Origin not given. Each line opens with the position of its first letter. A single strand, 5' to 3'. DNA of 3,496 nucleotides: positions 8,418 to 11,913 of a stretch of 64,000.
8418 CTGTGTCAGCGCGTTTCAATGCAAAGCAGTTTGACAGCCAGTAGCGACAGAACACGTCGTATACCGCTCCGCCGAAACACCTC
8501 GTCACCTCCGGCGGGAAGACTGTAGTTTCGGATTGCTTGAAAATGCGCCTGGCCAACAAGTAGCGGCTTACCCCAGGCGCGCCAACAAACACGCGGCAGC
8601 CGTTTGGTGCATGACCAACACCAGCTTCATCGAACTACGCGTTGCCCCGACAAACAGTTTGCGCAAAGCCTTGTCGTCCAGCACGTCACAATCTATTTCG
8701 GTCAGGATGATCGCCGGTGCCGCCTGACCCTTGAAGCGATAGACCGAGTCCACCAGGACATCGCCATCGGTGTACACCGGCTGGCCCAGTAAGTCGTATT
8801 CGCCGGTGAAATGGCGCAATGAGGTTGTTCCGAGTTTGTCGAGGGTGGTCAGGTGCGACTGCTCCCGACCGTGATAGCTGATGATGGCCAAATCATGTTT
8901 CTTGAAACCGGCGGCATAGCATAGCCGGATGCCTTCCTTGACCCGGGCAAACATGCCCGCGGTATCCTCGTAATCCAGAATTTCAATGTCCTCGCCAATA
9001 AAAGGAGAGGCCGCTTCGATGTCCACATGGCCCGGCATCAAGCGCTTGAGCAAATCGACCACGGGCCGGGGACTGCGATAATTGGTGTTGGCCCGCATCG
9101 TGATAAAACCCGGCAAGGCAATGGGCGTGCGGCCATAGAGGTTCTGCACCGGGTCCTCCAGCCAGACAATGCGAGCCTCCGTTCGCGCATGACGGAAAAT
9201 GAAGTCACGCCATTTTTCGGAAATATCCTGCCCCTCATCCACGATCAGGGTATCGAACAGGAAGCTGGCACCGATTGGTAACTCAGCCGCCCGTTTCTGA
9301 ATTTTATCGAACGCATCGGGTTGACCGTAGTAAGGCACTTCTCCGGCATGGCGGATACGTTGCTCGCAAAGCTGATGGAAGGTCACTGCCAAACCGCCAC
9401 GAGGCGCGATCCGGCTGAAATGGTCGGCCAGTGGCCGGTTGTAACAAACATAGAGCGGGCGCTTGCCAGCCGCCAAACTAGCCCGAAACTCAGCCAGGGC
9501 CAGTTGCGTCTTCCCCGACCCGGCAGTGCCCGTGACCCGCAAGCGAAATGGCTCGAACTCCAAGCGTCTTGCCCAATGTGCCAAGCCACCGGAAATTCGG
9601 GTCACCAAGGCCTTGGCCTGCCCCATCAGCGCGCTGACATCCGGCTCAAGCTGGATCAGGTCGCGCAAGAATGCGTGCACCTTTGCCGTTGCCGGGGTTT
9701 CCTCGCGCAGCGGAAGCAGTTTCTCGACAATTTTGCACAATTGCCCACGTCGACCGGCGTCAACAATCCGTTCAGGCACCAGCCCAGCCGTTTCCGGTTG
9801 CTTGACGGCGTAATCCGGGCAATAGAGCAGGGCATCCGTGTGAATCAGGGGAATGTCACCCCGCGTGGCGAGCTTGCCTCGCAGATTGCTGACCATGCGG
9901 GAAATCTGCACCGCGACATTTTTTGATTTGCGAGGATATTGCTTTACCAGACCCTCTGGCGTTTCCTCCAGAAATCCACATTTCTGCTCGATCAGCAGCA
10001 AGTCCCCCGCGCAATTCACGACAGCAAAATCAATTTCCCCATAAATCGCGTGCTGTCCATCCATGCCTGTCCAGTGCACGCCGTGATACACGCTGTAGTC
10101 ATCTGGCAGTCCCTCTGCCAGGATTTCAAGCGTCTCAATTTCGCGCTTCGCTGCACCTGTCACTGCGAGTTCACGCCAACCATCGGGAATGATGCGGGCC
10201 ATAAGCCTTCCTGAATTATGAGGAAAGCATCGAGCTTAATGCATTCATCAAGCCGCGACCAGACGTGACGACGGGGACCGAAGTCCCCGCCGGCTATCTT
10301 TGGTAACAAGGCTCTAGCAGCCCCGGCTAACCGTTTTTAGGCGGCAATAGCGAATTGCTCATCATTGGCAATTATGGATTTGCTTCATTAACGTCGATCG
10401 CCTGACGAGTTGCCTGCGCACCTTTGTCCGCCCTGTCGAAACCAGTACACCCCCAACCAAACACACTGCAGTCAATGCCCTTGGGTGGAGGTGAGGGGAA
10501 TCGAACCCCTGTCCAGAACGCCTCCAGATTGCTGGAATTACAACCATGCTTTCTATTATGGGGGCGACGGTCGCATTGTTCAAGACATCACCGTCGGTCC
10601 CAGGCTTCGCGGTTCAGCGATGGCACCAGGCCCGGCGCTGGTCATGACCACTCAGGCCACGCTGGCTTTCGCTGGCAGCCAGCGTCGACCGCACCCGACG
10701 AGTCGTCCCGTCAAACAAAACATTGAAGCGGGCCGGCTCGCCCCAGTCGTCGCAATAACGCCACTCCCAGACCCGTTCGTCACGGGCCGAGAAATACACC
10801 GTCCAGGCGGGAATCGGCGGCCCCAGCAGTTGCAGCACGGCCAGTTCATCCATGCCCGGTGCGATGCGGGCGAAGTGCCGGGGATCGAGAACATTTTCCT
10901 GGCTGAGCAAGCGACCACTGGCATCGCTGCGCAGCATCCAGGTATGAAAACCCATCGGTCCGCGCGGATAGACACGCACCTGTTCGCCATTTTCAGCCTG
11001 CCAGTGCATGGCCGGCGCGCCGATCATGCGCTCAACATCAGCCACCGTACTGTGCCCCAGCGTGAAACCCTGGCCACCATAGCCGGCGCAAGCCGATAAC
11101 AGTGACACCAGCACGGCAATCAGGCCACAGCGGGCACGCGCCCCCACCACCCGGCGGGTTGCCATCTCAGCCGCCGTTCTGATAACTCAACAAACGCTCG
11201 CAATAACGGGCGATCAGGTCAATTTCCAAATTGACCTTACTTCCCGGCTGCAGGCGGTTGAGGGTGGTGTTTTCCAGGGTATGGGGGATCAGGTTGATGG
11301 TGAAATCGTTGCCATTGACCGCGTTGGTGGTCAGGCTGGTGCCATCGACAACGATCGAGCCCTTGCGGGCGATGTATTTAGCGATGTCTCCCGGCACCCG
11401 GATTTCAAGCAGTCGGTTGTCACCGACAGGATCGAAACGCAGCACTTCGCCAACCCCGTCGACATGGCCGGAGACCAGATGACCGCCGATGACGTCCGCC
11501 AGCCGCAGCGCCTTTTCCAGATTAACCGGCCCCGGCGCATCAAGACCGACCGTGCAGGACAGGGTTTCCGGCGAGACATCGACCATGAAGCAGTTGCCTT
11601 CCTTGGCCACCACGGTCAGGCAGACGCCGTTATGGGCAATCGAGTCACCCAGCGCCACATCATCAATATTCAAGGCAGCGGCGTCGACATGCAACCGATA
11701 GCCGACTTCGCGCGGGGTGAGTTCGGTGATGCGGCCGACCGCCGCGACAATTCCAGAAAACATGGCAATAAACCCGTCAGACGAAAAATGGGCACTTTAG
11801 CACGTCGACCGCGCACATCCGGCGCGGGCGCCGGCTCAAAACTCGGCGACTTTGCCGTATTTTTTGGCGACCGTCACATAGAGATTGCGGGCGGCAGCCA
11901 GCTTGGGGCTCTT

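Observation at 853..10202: Candidate undescribed WYL-regulated defence/membrane-remodelling module: NERD-helicase, TM peptide, WYL, Zn-ribbon and three dynamins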

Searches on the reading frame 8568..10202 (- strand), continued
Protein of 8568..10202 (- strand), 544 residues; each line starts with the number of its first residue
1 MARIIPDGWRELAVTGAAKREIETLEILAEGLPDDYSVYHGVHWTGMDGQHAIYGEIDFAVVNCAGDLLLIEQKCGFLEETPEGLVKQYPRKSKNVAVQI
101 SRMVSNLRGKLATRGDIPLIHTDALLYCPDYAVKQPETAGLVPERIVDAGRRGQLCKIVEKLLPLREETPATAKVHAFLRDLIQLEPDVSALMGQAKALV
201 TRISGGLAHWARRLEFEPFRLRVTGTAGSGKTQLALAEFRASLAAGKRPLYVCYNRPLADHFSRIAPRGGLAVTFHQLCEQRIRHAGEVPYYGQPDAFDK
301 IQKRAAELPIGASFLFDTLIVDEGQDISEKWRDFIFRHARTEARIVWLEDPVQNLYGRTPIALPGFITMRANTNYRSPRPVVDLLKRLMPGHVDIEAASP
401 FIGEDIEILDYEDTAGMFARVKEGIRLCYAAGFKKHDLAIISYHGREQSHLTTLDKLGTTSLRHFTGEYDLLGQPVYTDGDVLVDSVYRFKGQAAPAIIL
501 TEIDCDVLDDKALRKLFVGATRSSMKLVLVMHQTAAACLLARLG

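Call 80: find_encoding_contigs(protein=P0287, flank=10000, max_places=3)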
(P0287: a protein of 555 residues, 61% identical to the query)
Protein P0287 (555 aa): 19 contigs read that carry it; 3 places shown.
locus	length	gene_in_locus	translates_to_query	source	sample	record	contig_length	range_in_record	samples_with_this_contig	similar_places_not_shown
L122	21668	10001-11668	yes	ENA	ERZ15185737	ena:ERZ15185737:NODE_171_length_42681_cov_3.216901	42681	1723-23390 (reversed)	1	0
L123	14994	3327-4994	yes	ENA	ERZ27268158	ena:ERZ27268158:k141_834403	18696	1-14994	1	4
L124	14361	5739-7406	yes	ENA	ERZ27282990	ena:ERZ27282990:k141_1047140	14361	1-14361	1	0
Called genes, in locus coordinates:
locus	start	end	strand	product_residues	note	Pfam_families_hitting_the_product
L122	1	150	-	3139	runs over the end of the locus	PF13111:pPIWI_RE_X (faint), PF18157:MID_pPIWI_RE, PF13032:RNaseH_pPIWI_RE, PF01637:ATPase_2 (weak), PF13401:AAA_22 (weak)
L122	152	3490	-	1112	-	-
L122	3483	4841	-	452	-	PF18156:pPIWI_RE_Y, PF18154:pPIWI_RE_REase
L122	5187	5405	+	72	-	-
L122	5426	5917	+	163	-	PF18143:HAD_SAK_2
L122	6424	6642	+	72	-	-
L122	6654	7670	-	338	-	PF00199:Catalase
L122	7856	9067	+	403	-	PF07690:MFS_1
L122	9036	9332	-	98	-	-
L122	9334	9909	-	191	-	PF01613:Flavin_Reduct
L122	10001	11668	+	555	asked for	PF08378:NERD (weak), PF13538:UvrD_C_2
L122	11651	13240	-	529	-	PF02696:SelO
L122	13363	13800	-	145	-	PF00571:CBS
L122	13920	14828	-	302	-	PF00582:Usp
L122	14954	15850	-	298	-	PF00126:HTH_1, PF03466:LysR_substrate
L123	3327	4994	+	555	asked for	PF08378:NERD (weak), PF13538:UvrD_C_2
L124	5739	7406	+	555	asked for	PF08378:NERD (weak), PF13538:UvrD_C_2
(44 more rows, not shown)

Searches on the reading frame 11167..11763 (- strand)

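Call 39: search_protein_families(library=padloc, proteins=[L110:13639-15249:+, L110:15306-15887:+, L110:15898-16893:+, L112:7331-9517:+, L112:9514-11478:+, L112:11522-12340:+, L111:7231-7428:+], max_evalue=0.01)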
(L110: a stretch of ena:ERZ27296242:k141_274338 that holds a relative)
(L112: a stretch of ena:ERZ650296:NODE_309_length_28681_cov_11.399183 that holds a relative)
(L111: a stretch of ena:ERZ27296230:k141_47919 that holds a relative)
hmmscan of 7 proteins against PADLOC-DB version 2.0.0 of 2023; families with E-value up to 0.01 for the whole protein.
L110:13639-15249:+ (536 aa): 2 families
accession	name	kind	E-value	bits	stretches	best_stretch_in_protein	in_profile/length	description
PDLC04409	PDC-M09B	-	1.1e-13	48.6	1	74-434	37-392/480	-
PDLC04408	PDC-M09B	-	1.5e-08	31.6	1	86-461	53-425/486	-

L110:15306-15887:+ (193 aa): 0 families

L110:15898-16893:+ (331 aa): 2 families
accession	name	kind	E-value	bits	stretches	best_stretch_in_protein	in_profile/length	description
PDLC04407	PDC-M09A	-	2.5e-28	97.4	1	37-293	8-265/282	-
PDLC04406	PDC-M09A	-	8.3e-26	89.2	1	113-308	128-323/330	-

L112:7331-9517:+ (728 aa): 0 families

L112:9514-11478:+ (654 aa): 3 families
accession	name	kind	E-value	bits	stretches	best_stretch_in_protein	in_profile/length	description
PDLC03841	LeoBC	-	1.7e-05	22.2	0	32-73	51-94/601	-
PDLC03839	LeoA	-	0.00096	16.3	0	40-78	41-79/559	-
PDLC04140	mad8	-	0.0014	16.2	0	58-83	29-54/314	mads_8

L112:11522-12340:+ (272 aa): 5 families
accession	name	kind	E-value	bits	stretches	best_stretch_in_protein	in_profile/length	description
PDLC00648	ZorA3|ZorA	-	8.1e-08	29.4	1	4-238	251-484/692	MotA/ExbB/TolQ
PDLC00647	ZorA3|ZorA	-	2.8e-06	24.1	1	5-235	280-489/780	MotA/ExbB/TolQ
PDLC03865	LmuB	-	2.2e-05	20.9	1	13-240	521-750/1007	-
PDLC02414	Aga_SIR2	-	0.0014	16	1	50-163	12-113/313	-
PDLC04897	PDC-S06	-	0.0015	15.2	0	32-147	273-392/727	-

L111:7231-7428:+ (65 aa): 0 families

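Call 40: search_protein_families(library=pfam, proteins=[L110:13639-15249:+, L110:15306-15887:+, L110:15898-16893:+, L112:7331-9517:+, L112:9514-11478:+, L112:11522-12340:+, L111:7231-7428:+], max_evalue=0.05)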
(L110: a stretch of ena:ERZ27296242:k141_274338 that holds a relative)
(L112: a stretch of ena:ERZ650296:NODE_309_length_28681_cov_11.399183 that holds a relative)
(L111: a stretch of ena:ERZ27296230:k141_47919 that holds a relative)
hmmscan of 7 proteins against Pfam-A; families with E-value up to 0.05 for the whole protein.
L110:13639-15249:+ (536 aa): 1 family
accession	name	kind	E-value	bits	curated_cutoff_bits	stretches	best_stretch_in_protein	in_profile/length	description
PF22554.1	Chap-C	-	0.025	15.7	27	1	203-244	42-83/91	TY-Chap C-terminal domain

L110:15306-15887:+ (193 aa): 0 families

L110:15898-16893:+ (331 aa): 2 families
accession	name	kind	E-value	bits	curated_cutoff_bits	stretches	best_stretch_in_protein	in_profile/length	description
PF23854.1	DUF7217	-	0.028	14.6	29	0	207-271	123-188/238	Domain of unknown function (DUF7217)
PF01972.22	SDH_protease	-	0.04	13.4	31.3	0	25-68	169-213/286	ClpP-like SDH-type serine proteinase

L112:7331-9517:+ (728 aa): 7 families
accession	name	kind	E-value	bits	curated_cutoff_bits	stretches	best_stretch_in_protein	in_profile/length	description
PF02492.25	cobW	-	0.006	16.6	20.7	0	53-72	3-22/180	CobW/HypB/UreG, nucleotide-binding domain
PF00005.33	ABC_tran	-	0.015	16.3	25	1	51-78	12-39/137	ABC transporter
PF05729.18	NACHT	-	0.019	15.2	26.7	0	129-179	53-113/167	NACHT domain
PF13401.12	AAA_22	-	0.032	15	27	0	50-90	5-33/130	AAA domain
PF13191.12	AAA_16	-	0.033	15.1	32.6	1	47-224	21-167/167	AAA ATPase domain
PF13238.12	AAA_18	-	0.046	14.6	29.4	0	54-123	2-79/128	AAA domain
PF03193.22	RsgA_GTPase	-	0.047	13.9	30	0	181-240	16-75/174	RsgA GTPase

L112:9514-11478:+ (654 aa): 3 families
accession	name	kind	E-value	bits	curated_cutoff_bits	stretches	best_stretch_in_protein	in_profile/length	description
PF00350.29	Dynamin_N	-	3.5e-05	24.3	27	1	59-210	1-135/168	Dynamin family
PF17675.6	APG6_N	-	0.00025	21.9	45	1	533-604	45-116/132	Apg6 coiled-coil region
PF01926.29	MMR_HSR1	-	0.044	14.3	21.9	0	59-78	2-21/113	50S ribosome-binding GTPase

L112:11522-12340:+ (272 aa): 11 families
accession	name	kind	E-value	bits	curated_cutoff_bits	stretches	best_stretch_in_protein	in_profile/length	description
PF06009.19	Laminin_II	-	3.2e-05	24.4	33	0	5-69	34-96/138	Laminin Domain II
PF15372.11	DUF4600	-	0.00072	20.3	27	1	41-106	17-82/128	Domain of unknown function (DUF4600)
PF08663.15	HalX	-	0.0016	19.3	23.2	0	17-55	21-59/68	HalX domain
PF00804.31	Syntaxin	-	0.0028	17.9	26.7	1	34-130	5-95/157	Syntaxin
PF04513.17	Baculo_PEP_C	-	0.0065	17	38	0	92-141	31-80/140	Baculovirus polyhedron envelope protein, PEP, C terminus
PF14362.11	DUF4407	-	0.0081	15.9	31.3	0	4-184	111-232/297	Domain of unknown function (DUF4407)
PF20379.3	DUF6674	-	0.012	15.6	28.5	1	14-115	5-100/251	Family of unknown function (DUF6674)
PF06103.16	DUF948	-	0.017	15.7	37.2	0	24-69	19-64/89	Bacterial protein of unknown function (DUF948)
PF01544.23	CorA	-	0.031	14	27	1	67-178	104-220/292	CorA-like Mg2+ transporter protein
PF11068.13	YlqD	-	0.034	14.9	27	0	74-144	13-83/131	YlqD protein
PF02108.21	FliH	-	0.042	14.2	24.1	1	84-131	5-52/128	Flagellar assembly protein FliH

L111:7231-7428:+ (65 aa): 0 families
